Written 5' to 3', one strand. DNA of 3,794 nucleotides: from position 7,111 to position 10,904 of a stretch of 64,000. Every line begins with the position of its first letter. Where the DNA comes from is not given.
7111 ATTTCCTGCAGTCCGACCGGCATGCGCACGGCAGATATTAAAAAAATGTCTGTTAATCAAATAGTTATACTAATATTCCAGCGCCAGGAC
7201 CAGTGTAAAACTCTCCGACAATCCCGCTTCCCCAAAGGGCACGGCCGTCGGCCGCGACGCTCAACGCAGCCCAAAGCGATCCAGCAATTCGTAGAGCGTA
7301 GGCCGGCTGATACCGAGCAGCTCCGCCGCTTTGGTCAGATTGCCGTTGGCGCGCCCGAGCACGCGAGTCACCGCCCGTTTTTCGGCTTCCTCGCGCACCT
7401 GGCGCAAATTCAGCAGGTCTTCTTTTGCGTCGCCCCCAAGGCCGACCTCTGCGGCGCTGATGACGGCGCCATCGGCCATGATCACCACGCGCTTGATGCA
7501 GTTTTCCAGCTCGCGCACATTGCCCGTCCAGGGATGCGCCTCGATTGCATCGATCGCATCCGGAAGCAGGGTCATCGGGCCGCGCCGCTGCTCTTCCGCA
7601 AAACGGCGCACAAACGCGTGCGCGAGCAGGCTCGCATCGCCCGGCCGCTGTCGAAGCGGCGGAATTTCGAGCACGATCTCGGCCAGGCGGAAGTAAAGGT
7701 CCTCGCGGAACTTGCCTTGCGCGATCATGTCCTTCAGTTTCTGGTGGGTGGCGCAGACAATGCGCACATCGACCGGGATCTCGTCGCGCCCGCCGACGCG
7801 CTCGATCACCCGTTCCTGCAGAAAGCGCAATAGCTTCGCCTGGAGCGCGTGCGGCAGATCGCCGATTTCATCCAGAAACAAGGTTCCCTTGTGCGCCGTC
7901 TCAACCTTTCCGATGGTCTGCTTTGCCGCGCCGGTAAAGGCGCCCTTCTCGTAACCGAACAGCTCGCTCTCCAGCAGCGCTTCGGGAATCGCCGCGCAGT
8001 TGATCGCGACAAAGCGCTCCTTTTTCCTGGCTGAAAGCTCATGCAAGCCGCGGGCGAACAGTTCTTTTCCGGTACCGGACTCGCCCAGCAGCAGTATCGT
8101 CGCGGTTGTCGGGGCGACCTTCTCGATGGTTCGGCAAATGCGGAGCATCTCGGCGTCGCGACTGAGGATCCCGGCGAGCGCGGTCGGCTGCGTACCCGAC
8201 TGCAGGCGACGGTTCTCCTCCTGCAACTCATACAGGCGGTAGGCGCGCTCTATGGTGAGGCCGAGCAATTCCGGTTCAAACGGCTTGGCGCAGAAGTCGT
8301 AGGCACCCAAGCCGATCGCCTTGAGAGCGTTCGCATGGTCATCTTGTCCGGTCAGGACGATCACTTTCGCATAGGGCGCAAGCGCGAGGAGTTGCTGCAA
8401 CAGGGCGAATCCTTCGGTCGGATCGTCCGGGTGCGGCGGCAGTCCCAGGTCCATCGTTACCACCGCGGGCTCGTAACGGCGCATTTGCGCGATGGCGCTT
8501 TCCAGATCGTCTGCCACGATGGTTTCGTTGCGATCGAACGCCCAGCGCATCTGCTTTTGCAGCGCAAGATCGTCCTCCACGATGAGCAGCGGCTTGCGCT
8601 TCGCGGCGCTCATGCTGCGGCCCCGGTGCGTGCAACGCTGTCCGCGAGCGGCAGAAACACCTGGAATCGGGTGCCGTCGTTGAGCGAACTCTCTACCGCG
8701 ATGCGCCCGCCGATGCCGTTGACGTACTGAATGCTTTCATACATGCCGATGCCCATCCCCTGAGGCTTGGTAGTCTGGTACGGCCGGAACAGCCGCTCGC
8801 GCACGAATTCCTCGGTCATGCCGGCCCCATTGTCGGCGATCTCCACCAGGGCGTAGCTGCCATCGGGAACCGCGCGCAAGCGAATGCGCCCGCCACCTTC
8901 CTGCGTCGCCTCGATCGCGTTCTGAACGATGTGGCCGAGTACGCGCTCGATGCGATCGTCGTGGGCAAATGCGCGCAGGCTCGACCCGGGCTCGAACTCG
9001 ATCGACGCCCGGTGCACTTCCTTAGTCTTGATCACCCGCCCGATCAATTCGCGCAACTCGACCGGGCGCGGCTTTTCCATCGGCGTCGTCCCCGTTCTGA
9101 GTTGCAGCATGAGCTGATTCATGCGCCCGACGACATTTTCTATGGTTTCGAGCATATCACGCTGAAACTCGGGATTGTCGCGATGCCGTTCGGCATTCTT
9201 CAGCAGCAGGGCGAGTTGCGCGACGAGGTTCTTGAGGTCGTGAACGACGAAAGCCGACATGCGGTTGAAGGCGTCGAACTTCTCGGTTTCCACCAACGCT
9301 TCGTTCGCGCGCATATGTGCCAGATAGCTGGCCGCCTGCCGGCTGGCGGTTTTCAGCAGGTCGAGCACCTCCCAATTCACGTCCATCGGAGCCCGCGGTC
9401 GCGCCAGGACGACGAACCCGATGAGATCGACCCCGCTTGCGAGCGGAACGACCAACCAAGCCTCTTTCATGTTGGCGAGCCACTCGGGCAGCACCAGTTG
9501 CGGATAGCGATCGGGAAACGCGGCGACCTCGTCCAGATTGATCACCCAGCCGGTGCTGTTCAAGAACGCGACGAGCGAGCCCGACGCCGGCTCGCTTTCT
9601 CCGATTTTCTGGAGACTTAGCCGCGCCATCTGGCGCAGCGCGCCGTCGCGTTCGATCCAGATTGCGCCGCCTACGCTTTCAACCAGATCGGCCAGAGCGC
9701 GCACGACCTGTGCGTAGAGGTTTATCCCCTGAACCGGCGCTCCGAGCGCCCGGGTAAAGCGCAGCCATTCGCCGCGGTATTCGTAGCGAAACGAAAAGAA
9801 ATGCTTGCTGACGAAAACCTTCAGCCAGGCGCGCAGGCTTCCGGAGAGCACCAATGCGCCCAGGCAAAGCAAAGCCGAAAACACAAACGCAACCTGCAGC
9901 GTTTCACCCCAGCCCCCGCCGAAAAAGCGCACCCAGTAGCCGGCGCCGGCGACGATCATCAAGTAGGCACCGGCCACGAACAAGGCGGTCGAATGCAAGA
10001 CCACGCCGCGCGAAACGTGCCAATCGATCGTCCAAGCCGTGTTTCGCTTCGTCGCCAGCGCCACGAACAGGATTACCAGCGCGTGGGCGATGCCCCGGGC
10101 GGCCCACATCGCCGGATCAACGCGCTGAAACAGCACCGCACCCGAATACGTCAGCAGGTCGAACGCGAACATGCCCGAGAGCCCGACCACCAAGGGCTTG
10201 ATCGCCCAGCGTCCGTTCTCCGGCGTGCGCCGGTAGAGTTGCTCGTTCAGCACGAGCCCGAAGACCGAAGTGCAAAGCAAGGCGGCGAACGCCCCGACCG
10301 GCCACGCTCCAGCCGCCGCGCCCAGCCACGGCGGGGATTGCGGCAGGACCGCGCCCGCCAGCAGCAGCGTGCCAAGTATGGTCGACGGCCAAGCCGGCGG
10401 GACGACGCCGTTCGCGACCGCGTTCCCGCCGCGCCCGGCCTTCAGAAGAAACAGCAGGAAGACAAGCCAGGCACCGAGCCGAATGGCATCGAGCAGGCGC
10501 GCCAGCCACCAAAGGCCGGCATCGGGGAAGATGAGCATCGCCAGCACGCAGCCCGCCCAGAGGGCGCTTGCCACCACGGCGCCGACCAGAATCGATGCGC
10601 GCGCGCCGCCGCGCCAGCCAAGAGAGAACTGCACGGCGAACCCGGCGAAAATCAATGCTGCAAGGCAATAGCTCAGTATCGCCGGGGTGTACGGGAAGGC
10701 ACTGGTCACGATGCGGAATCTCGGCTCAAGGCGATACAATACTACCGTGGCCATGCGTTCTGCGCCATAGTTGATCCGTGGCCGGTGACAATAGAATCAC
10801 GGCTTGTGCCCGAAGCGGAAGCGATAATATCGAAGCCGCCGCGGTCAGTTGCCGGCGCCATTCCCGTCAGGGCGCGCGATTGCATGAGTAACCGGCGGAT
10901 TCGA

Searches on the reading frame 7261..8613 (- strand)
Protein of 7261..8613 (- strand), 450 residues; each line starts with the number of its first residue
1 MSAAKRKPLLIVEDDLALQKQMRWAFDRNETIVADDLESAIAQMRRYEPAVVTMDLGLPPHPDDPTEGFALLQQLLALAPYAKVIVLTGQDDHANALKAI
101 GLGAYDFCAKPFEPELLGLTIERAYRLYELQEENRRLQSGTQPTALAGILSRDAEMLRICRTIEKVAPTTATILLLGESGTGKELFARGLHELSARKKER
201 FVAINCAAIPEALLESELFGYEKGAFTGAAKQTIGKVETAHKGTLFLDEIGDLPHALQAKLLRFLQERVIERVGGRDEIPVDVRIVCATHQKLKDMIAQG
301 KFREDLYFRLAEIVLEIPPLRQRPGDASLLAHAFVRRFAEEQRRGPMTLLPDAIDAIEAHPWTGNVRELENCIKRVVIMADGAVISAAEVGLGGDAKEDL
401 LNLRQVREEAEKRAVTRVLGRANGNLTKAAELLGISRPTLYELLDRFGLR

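Call 46: search_protein_families(library=ncbifam, proteins=[window:7261-8613:-], max_evalue=0.00001)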
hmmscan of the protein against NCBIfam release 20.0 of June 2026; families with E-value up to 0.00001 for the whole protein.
window:7261-8613:- (450 aa): 47 families (the best 25 are shown)
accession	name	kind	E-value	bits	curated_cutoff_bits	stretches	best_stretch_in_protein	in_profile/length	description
TIGR02915.1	PEP_resp_reg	equivalog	1.9e-215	715.9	502.6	1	9-450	1-445/445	PEP-CTERM-box response regulator transcription factor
NF008469.0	PRK11361.1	equivalog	1.1e-115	387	714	1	6-448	4-455/461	acetoacetate metabolism transcriptional regulator AtoC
TIGR01818.1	ntrC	equivalog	6.5e-104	348.3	558.6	1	10-390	2-377/463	nitrogen regulation protein NR(I)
NF041552.1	TF_PrdR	equivalog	9.1e-103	344.5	795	1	130-447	254-576/577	sigma-54 dependent transcriptional regulator PrdR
TIGR01817.1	nifA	equivalog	5.3e-102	342.3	528.85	1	135-396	184-444/534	nif-specific transcriptional activator NifA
NF050807.1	TransRegFlbDCaul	equivalog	2.1e-93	313.7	750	1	89-441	78-432/454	sigma-54-dependent transcriptional regulator FlbD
NF038308.1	RNA_repair_RtcR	equivalog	1.8e-91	307.6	650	1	126-431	159-495/530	RNA repair transcriptional activator RtcR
NF041946.1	LuxO_transreg_Vib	equivalog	2.5e-90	303.5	800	1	29-386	22-372/463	quorum-sensing sigma-54 dependent transcriptional regulator LuxO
NF007689.0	PRK10365.1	equivalog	5.4e-90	302.3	760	1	32-444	33-439/441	sigma-54-dependent response regulator transcription factor ZraR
NF051870.1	NAssimRespRegNtrX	equivalog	6.7e-90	302.1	600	1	30-448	27-451/452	nitrogen assimilation response regulator NtrX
TIGR02329.1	propionate_PrpR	equivalog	1e-88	298.2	499.2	1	144-444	209-524/526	propionate catabolism operon regulatory protein PrpR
NF003451.0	PRK05022.1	equivalog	4.6e-87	292.9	476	1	129-450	167-511/512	nitric oxide reductase transcriptional regulator NorR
NF011695.0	PRK15115.1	equivalog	1.9e-86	290.6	763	1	4-449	4-438/445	two-component system response regulator GlrR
NF049963.1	RespRegFlgRCampy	domain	4.1e-84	282.9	750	1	9-447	3-427/429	fla regulon two-component system response regulator FlgR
NF008176.1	PRK10923.1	equivalog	5.4e-84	282.4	620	1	11-384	8-375/469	nitrogen regulation protein NR(I)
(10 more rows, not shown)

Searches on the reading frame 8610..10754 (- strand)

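Call 46: search_protein_families(library=ncbifam, proteins=[window:8610-10754:-], max_evalue=0.00001)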
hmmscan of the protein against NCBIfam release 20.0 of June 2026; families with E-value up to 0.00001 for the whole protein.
window:8610-10754:- (714 aa): 45 families (the best 25 are shown)
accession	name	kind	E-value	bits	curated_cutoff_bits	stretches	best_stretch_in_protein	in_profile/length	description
TIGR02916.1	PEP_his_kin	equivalog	2.1e-231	770.2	300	1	27-702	1-679/679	XrtA/PEP-CTERM system histidine kinase PrsK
NF008468.0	PRK11360.1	equivalog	2.3e-25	89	646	1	479-705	379-610/616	two-component system sensor histidine kinase AtoS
NF007688.0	PRK10364.1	equivalog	9.5e-19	67.5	479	1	483-704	227-452/460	two-component system sensor histidine kinase ZraS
NF052574.1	HisKinEspCMyxo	equivalog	5e-18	64.6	1200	1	485-707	406-641/785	serine histidine kinase EspC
NF010411.0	PRK13837.1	equivalog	9.5e-18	63.6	647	1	429-708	376-680/828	two-component system VirA-like sensor kinase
NF053867.1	SprKinKinDBac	equivalog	1e-16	60.5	775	1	489-705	279-499/500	sporulation kinase KinD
NF046026.1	HisKinCckACaul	equivalog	3.9e-14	51.7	1000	1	486-709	292-538/678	cell cycle histidine kinase CckA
NF047794.1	HisKinPtgB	equivalog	5.7e-14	51.3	1000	1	482-693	427-645/656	two-component system sensor histidine kinase PgtB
TIGR02966.1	phoR_proteo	equivalog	7.2e-14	51.5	334.2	1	501-699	119-331/333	phosphate regulon sensor histidine kinase PhoR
NF006800.0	PRK09303.1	equivalog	1.5e-13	50.5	342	1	481-705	138-379/383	histidine kinase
NF046044.1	PnpS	equivalog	2.7e-13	49.7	400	1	524-702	199-390/390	two-component system histidine kinase PnpS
NF052573.1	HisKinEspAMyxo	equivalog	3.1e-13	48.7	1400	1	580-705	482-613/755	serine histidine kinase EspA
TIGR02956.1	TMAO_torS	equivalog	1.9e-12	46.1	676.5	1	599-710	577-689/967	TMAO reductase system sensor histidine kinase/response regulator TorS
NF046020.1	HisKinCckABruc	equivalog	1.9e-12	45.9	1000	1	618-703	621-707/868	cell cycle histidine kinase CckA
NF038348.1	T2SS_HK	subfamily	2.8e-12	45.8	450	1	601-703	471-573/574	histidine kinase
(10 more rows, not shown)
